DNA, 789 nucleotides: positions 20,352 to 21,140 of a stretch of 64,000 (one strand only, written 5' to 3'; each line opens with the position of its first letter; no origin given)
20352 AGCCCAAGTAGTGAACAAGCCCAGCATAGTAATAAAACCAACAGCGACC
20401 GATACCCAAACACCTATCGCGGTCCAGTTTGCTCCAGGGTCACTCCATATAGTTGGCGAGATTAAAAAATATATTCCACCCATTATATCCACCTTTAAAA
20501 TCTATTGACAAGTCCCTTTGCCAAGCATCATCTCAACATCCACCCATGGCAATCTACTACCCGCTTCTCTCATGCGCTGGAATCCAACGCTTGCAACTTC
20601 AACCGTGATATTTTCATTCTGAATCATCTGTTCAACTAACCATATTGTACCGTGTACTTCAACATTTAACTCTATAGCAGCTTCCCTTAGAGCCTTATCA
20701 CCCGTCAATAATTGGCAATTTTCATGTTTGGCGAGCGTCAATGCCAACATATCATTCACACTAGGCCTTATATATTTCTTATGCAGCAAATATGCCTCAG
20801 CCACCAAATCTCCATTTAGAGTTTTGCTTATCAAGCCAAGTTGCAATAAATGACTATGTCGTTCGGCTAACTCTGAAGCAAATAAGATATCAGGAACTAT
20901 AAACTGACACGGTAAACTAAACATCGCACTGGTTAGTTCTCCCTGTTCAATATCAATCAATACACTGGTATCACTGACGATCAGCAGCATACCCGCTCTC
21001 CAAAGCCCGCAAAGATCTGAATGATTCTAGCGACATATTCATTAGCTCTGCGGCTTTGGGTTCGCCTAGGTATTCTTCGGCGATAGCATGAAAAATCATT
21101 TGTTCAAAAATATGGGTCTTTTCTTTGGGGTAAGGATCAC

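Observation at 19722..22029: Three-gene module: HTH-XRE/ImmA metallopeptidase, PIN (DUF4411-like), and a membrane-anchored unknown; a candidate novel TA or defence system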

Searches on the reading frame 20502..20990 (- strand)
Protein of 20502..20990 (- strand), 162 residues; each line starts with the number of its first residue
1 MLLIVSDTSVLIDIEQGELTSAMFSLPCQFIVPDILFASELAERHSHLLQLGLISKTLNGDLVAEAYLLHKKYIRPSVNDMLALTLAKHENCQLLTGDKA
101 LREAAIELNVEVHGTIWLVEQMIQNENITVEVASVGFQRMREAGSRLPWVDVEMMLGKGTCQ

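Call 3: search_protein_families(library=pfam, proteins=[window:20502-20990:-], max_evalue=0.1)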
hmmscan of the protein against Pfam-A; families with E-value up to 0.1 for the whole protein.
window:20502-20990:- (162 aa): 1 family
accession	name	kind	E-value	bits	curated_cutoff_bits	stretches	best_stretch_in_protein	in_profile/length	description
PF01850.27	PIN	-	1.4e-05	26.1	23.6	1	57-105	71-118/120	PIN domain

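Call 4: search_protein_families(library=padloc, proteins=[window:20502-20990:-], max_evalue=0.1)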
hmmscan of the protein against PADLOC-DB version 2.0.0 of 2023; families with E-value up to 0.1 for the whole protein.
window:20502-20990:- (162 aa): 2 families
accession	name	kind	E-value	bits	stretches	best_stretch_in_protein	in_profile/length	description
PDLC05071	PDC-S70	-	0.00013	20.2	1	1-147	1-145/161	-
PDLC05070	PDC-S70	-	0.0002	19.5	1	5-147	6-147/161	-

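Call 5: search_protein_families(library=ncbifam, proteins=[window:20502-20990:-], max_evalue=0.1)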
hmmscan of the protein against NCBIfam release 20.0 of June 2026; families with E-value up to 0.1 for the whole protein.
window:20502-20990:- (162 aa): 0 families

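Call 16: find_homologous_proteins(query=window:20502-20990:-, max_evalue=0.001)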
Query window:20502-20990:- (162 aa): 201 proteins with E <= 0.001 among 247 candidates; the best 120 are listed.
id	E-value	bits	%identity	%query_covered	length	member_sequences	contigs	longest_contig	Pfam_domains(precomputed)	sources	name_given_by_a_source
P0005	2.4e-99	348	100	100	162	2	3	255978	PF01850.28,PF11848.14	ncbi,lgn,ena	-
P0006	3.8e-84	298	88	99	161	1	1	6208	PF11848.14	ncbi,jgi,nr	ncbi:MAG: hypothetical protein K0R48_1429 [Gammaproteobacteria bacterium]|jgi:rRNA-processing protei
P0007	2.2e-80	286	84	99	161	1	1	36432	PF11848.14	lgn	-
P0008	6.4e-80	284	83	99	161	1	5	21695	PF11848.14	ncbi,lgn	-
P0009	6.4e-79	281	86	96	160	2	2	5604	PF01850.28,PF11848.14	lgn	-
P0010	2.8e-75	269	80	97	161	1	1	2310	PF11848.14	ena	-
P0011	3.6e-74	266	79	96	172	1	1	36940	PF11848.14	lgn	-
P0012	4.5e-74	265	79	98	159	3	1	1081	PF11848.14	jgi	-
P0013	1.1e-73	264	78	98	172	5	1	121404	PF01850.28,PF11848.14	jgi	jgi:hypothetical protein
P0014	1.1e-73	264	79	98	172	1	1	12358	PF11848.14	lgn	-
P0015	3.9e-73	262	77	98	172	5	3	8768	PF11848.14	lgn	-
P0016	4.8e-73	262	78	98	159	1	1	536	PF11848.14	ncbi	-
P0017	5.5e-73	262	79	96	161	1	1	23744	PF11848.14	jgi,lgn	-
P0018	5.9e-73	262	77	98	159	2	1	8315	PF01850.28,PF11848.14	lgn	-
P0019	1.3e-72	261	78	98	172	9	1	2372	PF11848.14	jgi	jgi:predicted nucleic acid-binding protein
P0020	2.0e-71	257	76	98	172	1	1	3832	PF01850.28,PF11848.14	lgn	-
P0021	2.4e-71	257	77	98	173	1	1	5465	PF11848.14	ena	-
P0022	2.4e-71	257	75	98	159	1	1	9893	PF01850.28,PF11848.14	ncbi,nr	ncbi:MAG: DUF3368 domain-containing protein [Gammaproteobacteria bacterium]|nr:MAG: DUF3368 domain-c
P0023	5.5e-71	255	78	96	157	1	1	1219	PF01850.28,PF11848.14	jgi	-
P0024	6.7e-71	255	77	96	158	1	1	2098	PF01850.28,PF11848.14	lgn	-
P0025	2.0e-70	254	75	98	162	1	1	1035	PF11848.14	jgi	jgi:hypothetical protein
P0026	2.5e-70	253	75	98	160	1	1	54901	PF01850.28,PF11848.14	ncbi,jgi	jgi:predicted nucleic acid-binding protein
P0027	3.1e-70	253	76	98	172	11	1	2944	PF01850.28,PF11848.14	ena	-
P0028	6.1e-70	252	74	100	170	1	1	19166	PF01850.28,PF11848.14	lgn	-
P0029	8.0e-70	252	77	96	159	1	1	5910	PF11848.14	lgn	-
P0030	1.1e-69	251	73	98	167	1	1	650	PF01850.28,PF11848.14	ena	-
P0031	1.8e-69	251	75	97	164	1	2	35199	PF01850.28,PF11848.14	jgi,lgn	jgi:hypothetical protein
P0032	1.8e-69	251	89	83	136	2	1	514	PF11848.14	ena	-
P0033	1.9e-69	250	74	99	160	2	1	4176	PF11848.14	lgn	-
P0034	1.9e-69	250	75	99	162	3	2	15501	PF11848.14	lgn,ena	-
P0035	2.1e-69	250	75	98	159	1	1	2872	PF11848.14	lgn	-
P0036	2.8e-69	250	74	97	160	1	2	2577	PF11848.14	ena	-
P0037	3.5e-69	250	73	98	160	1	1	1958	PF01850.28,PF11848.14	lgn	-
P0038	5.5e-69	249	74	96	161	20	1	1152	PF11848.14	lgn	-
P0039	6.0e-69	249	73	98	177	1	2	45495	PF11848.14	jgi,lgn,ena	jgi:predicted nucleic acid-binding protein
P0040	6.5e-69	249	75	96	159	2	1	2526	PF01850.28,PF11848.14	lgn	-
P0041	1.2e-68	248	73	98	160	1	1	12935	PF11848.14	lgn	-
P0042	2.0e-68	247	73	99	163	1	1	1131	PF01850.28,PF11848.14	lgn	-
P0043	2.9e-68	247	73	98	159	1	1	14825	PF01850.28,PF11848.14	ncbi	-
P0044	3.0e-68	247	73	96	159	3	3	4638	PF01850.28,PF11848.14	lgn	-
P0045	3.7e-68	246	74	98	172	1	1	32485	PF11848.14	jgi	jgi:hypothetical protein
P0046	3.8e-68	246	73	98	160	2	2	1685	PF01850.28,PF11848.14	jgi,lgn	-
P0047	4.0e-68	246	73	98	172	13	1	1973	PF11848.14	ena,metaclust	metaclust:\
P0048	4.6e-68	246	71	99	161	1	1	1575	PF01850.28,PF11848.14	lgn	-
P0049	5.5e-68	246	72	98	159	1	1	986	PF11848.14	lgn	-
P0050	6.4e-68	246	74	96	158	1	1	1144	PF11848.14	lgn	-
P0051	6.6e-68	245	74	96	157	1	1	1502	PF11848.14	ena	-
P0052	6.8e-68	245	73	98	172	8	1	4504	PF11848.14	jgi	-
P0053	1.0e-67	245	73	96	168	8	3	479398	PF11848.14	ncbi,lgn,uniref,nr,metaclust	ncbi:DUF3368 domain-containing protein [Legionella feeleii]|uniref:DUF3368 domain-containing protein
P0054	1.0e-67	245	74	96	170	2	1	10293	PF11848.14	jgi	-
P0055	3.3e-67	243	73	97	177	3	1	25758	PF11848.14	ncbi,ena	-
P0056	4.7e-67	243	73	96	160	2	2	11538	PF11848.14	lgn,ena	-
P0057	7.4e-67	242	71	97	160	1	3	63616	PF01850.28,PF11848.14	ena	-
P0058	8.1e-67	242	81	88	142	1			PF11848.14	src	-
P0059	8.3e-67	242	74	96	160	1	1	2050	PF11848.14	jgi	jgi:hypothetical protein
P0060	1.0e-66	242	71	96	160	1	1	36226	PF11848.14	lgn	-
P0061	1.1e-66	241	72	96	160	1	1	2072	PF11848.14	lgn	-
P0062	2.9e-66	240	72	99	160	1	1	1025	PF11848.14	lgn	-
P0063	3.1e-66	240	71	97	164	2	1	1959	PF11848.14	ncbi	-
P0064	3.4e-66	240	72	96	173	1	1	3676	PF11848.14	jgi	jgi:predicted nucleic acid-binding protein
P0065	7.3e-66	239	69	98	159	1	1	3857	PF11848.14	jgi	jgi:predicted nucleic acid-binding protein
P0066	1.1e-65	238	69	96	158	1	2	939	PF11848.14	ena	-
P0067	1.2e-65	238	71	96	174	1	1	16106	PF01850.28,PF11848.14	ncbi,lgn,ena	-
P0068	2.0e-65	237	71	98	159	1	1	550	PF11848.14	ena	-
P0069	3.2e-65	237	71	98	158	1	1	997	PF11848.14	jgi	jgi:predicted nucleic acid-binding protein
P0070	3.3e-65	237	72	98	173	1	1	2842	PF11848.14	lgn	-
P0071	3.7e-65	237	70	96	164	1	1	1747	PF01850.28,PF11848.14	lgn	-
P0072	4.0e-65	236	71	96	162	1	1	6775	PF11848.14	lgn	-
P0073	4.6e-65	236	71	96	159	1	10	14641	PF11848.14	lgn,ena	-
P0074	5.7e-65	236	69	98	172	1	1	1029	PF11848.14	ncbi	-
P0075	6.7e-65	236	69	96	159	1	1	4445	PF01850.28,PF11848.14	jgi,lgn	jgi:predicted nucleic acid-binding protein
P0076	7.0e-65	236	71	96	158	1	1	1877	PF11848.14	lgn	-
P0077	7.4e-65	236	70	98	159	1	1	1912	PF11848.14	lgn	-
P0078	8.3e-65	235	72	96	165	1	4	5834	PF11848.14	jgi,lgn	-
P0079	9.2e-65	235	68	96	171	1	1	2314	PF11848.14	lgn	-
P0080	9.8e-65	235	70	98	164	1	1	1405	PF01850.28,PF11848.14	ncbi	-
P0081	1.4e-64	235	69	98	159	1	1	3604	PF11848.14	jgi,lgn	jgi:predicted nucleic acid-binding protein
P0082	2.1e-64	234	69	100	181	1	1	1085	PF11848.14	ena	-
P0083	6.2e-64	233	72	97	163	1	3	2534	PF01850.28,PF11848.14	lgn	-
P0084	7.1e-64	232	69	98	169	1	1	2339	PF01850.28,PF11848.14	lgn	-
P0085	1.1e-63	232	71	96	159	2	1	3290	PF11848.14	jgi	jgi:predicted nucleic acid-binding protein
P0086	1.8e-63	231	72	96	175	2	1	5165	PF11848.14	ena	-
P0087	2.8e-63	230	68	98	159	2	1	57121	PF11848.14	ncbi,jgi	-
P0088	3.8e-63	230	70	97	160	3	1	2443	PF11848.14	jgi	-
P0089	5.1e-63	230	70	96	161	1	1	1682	PF11848.14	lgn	-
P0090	6.6e-63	229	69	98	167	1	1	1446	PF11848.14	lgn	-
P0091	8.3e-63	229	67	96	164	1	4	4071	PF11848.14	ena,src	-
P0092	9.0e-63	229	68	96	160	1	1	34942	PF01850.28,PF11848.14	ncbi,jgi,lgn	-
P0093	1.1e-62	229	66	98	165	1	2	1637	PF01850.28,PF11848.14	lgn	-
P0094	1.6e-62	228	69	96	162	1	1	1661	PF01850.28,PF11848.14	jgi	-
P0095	1.9e-62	228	69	98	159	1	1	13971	PF11848.14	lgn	-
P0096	2.2e-62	228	69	96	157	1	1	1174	PF11848.14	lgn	-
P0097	3.7e-62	227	69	96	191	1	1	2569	PF11848.14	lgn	-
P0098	3.8e-62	227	66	99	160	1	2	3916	PF01850.28,PF11848.14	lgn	-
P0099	1.1e-61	225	77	85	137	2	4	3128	PF11848.14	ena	-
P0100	1.2e-61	225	67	96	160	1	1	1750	PF01850.28,PF11848.14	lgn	-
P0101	1.3e-61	225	69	96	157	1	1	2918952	PF11848.14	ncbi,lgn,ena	-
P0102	1.7e-61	225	67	98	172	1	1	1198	PF01850.28,PF11848.14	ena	-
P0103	2.3e-61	224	66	96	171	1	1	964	PF11848.14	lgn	-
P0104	4.4e-61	223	68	94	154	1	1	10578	PF11848.14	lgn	-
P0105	6.1e-61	223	68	98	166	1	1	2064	PF11848.14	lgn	-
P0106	9.3e-61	222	69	90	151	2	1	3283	PF11848.14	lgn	-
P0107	2.8e-60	221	67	97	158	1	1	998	PF11848.14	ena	-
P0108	3.4e-60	220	66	98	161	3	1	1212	PF11848.14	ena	-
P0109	5.0e-60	220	67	96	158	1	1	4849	PF01850.28,PF11848.14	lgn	-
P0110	5.1e-60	220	68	96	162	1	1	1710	PF11848.14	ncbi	-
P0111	6.9e-60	219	65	96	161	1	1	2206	PF01850.28,PF11848.14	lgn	-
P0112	7.4e-60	219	72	90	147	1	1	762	PF11848.14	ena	-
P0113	8.3e-60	219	65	98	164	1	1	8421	PF01850.28,PF11848.14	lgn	-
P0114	2.3e-59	218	66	98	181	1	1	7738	PF01850.28,PF11848.14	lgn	-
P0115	2.4e-59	218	62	100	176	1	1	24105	PF11848.14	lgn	-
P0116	2.9e-59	217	63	100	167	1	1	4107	PF01850.28,PF11848.14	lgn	-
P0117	3.7e-59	217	65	98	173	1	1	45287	PF01850.28,PF11848.14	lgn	-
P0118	8.9e-59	216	65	98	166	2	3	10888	PF01850.28,PF11848.14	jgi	jgi:predicted nucleic acid-binding protein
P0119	1.3e-58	215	65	96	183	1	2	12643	PF01850.28,PF11848.14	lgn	-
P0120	1.8e-58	215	65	98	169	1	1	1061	PF01850.28,PF11848.14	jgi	jgi:predicted nucleic acid-binding protein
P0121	5.5e-58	213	66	94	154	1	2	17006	PF11848.14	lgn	-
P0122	1.9e-57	212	66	96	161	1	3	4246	PF01850.28,PF11848.14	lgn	-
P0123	6.2e-57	210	63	96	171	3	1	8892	PF11848.14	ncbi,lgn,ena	-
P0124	6.9e-57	210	62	98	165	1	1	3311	PF11848.14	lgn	-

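Call 18: find_related_loci(query=A1, collection=genome_contigs, flank=6000)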
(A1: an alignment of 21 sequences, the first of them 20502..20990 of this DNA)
Query A1 (162 aa) in genome_contigs; peptide patterns used: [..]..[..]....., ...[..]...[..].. (x = any residue, [..] = any of these).
439 stretches matched a pattern; 323 encode a relative of the query (tblastn E <= 1e-3); the best 80 are kept; 80 distinct loci.
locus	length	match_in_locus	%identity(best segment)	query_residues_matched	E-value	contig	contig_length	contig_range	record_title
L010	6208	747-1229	88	1-161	2e-92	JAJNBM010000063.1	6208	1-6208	MAG: Gammaproteobacteria bacterium isolate C_No_T20_B_bin.126 scaffold_13357, whole genome shotgun sequence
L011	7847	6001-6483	83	1-161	3e-88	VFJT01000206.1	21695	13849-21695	MAG: Gammaproteobacteria bacterium isolate Bin_72_12 c_000004123667, whole genome shotgun sequence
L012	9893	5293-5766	75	1-158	4e-79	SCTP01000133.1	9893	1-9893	MAG: Gammaproteobacteria bacterium isolate FW301-02_bin.23 FW301-02_bin.23-32263, whole genome shotgun sequence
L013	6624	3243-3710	76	1-156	9e-78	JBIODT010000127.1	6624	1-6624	MAG: Legionellales bacterium isolate GcC11-25 k141_1136544_length_6624_cov_38.0000, whole genome shotgun sequence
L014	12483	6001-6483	72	1-161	6e-76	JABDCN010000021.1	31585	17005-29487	MAG: Gammaproteobacteria bacterium isolate BWMinHeated_Nextera72_MAG2 3300020826.a:Ga0207140_1028, whole genome shotgun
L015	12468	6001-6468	74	1-156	4e-76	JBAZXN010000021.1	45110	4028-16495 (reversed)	MAG: Tatlockia sp. isolate SO_2017_GW1_57 NODE_3971_length_45110_cov_2.105218_OW334_2017, whole genome shotgun sequence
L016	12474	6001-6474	73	1-158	4e-76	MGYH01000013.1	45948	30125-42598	MAG: Gammaproteobacteria bacterium RIFCSPHIGHO2_12_FULL_45_12 rifcsphigho2_12_scaffold_1935_b, whole genome shotgun sequ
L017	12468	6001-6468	73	1-156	1e-75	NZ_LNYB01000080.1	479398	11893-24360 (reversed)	Legionella feeleii strain WO-44C Lfee_ctg080, whole genome shotgun sequence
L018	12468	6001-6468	74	1-156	2e-75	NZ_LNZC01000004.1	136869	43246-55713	Legionella worsleiensis strain ATCC 49508 Lwor_ctg004, whole genome shotgun sequence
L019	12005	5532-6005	70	1-158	6e-75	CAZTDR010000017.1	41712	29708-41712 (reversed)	MAG TPA_asm: uncultured Coxiellaceae bacterium isolate SRP193066_co1_1 genome assembly, contig: NODE_1093_length_41712_c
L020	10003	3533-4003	73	1-157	2e-74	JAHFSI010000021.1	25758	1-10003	MAG: Legionellales bacterium isolate nzgw594 NODE_2025_length_25759_cov_3.629105, whole genome shotgun sequence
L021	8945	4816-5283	72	1-156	8e-74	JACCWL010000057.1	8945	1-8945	MAG: Tatlockia sp. isolate MGR_bin151 SD2897-2912_k127_534479, whole genome shotgun sequence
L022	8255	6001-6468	72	1-156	6e-74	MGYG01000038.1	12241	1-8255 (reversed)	MAG: Gammaproteobacteria bacterium RIFCSPHIGHO2_12_FULL_43_28 rifcsphigho2_12_scaffold_22123, whole genome shotgun seque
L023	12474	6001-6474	68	1-158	2e-70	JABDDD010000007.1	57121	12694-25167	MAG: Gammaproteobacteria bacterium isolate BWMinControl_Nextera34_MAG5 3300020853.a:Ga0207010_1016, whole genome shotgun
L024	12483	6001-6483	68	1-161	2e-69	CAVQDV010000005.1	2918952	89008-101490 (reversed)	MAG: uncultured Gammaproteobacteria bacterium isolate MFD02248.bin.1.208 genome assembly, contig: contig_6698, whole gen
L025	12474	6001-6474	63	1-158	1e-64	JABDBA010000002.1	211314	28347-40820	MAG: Gammaproteobacteria bacterium isolate BWMinControl_Nextera7_MAG1 3300020737.a:Ga0206983_102, whole genome shotgun s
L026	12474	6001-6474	63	1-158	7e-64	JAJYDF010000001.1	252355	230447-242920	MAG: Proteobacteria bacterium isolate BP9.bin86 NODE_35_length_252355_cov_2.179409, whole genome shotgun sequence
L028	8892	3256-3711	64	1-152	2e-63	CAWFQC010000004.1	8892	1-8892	MAG: uncultured Gammaproteobacteria bacterium isolate MFD01633.bin.2.38 genome assembly, contig: contig_112687, whole ge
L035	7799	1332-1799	51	1-156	2e-47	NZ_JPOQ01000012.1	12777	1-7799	Ferrovum myxofaciens strain P3G Contig12, whole genome shotgun sequence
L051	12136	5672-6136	48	2-156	4e-39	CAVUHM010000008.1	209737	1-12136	MAG: uncultured Gammaproteobacteria bacterium isolate MFD02242.bin.2.97 genome assembly, contig: contig_32567, whole gen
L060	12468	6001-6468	54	1-156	5e-50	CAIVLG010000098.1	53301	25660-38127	MAG: uncultured beta proteobacterium isolate Ki1-2-7m_bin-568 genome assembly, contig: bin-568:098/289, whole genome sho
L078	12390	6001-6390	43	3-131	2e-26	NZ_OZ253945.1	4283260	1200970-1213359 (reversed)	MAG: Hyphococcus sp. isolate 2f05e620-c47b-44e6-88d6-f49598d544e7 chromosome 1, complete sequence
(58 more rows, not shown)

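Call 22: search_protein_families(library=pfam, proteins=[L012:5778-6416:+, L017:6497-9895:+, L025:6476-7465:+, L026:6578-7261:+, L028:3920-4585:+, L051:6359-7012:+, L078:6540-7034:+, L060:6586-9129:+, L035:1854-3407:+], max_evalue=0.01)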
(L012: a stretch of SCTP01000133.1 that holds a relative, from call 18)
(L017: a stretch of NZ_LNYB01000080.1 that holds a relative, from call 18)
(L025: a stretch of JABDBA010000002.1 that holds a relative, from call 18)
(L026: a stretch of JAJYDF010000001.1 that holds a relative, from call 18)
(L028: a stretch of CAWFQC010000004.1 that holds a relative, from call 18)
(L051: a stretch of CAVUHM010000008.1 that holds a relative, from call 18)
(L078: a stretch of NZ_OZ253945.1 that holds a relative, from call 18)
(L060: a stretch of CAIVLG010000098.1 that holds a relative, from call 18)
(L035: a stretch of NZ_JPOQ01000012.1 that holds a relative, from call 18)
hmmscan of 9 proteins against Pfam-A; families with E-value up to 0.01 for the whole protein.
L012:5778-6416:+ (212 aa): 2 families
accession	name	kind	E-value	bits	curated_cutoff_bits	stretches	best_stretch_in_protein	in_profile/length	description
PF20385.3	DUF6680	-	3.9e-57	193.1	23.2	1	16-183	3-165/170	Family of unknown function (DUF6680)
PF05109.20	Herpes_gp350_A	-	0.0033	17.8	27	1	135-204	64-133/158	Herpes virus envelope glycoprotein gp350, N-terminal A domain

L017:6497-9895:+ (1132 aa): 13 families
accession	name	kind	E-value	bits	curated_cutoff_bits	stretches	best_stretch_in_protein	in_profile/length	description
PF13087.12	AAA_12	-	4.3e-27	95.4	27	1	924-1103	14-190/195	AAA domain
PF13482.12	RNase_H_2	-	1.9e-25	90.1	22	1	317-500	1-164/165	RNase_H superfamily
PF13086.12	AAA_11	-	4.8e-16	59.8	27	2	827-895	179-250/257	AAA domain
PF13245.12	AAA_19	-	1.7e-09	38.4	25.1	1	744-895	4-129/134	AAA domain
PF13604.12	AAA_30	-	2.2e-09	37.8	27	1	745-902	13-135/191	AAA domain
PF01443.25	Viral_helicase1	-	1.8e-06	28.4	21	0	854-903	53-105/228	Viral superfamily 1 RNA helicase core domain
PF04851.21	ResIII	-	6.5e-05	23.3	22.5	1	735-871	9-137/164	Type III restriction enzyme, res subunit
PF20720.3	nSTAND3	-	0.00012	22.2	27.2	1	749-781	16-48/155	Novel STAND NTPase 3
PF09848.15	SLFN-g3_helicase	-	0.00015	21.6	24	1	752-961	3-190/354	Schlafen group 3, DNA/RNA helicase domain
PF24883.2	NPHP3_N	-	0.00028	21.6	24.8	1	749-779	21-51/164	Nephrocystin 3, N-terminal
PF05127.21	NAT10_TcmA_helicase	-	0.0025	18.1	22.7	0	755-888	2-118/176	RNA cytidine acetyltransferase NAT10/TcmA, helicase domain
PF00004.35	AAA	-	0.0033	18.3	21.2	0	755-793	3-37/131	ATPase family associated with various cellular activities (AAA)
PF13538.12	UvrD_C_2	-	0.0035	17.6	27.4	0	1051-1103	4-51/52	UvrD-like helicase C-terminal domain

L025:6476-7465:+ (329 aa): 1 family
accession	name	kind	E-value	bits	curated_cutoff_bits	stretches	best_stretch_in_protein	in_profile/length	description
PF11185.13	DUF2971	-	1.5e-05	26.6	22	1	134-246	1-89/89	Protein of unknown function (DUF2971)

L026:6578-7261:+ (227 aa): 0 families

L028:3920-4585:+ (221 aa): 2 families
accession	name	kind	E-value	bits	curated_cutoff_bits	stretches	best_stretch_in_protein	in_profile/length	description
PF12686.12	DUF3800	-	7.4e-14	53.1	21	1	6-196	1-148/149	Protein of unknown function (DUF3800)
PF05708.18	Peptidase_C92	-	0.0066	17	27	0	114-199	7-97/166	Permuted papain-like amidase enzyme, YaeF/YiiX, C92 family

L051:6359-7012:+ (217 aa): 1 family
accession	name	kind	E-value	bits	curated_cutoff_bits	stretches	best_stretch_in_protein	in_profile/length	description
PF02661.23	Fic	-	3.9e-13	50.5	24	1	19-85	20-93/93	Fic/DOC family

L078:6540-7034:+ (164 aa): 0 families

L060:6586-9129:+ (847 aa): 1 family
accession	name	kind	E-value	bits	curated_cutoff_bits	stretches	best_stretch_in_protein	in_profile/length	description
PF01555.25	N6_N4_Mtase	-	1.6e-19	71.1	26.7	2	160-267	1-103/221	DNA methylase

L035:1854-3407:+ (517 aa): 4 families
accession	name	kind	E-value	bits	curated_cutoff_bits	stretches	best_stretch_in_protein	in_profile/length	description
PF02384.22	N6_Mtase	-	1e-106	357.2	20.4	1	155-477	2-311/311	N-6 DNA Methylase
PF12161.14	HsdM_N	-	2.1e-24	87.1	24.5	1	17-133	2-119/135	HsdM N-terminal domain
PF05175.20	MTS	-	0.00068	19.7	23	1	189-286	21-109/170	Methyltransferase small domain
PF01170.24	UPF0020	-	0.0085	16.2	22.3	0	200-287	30-133/197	RMKL-like, methyltransferase domain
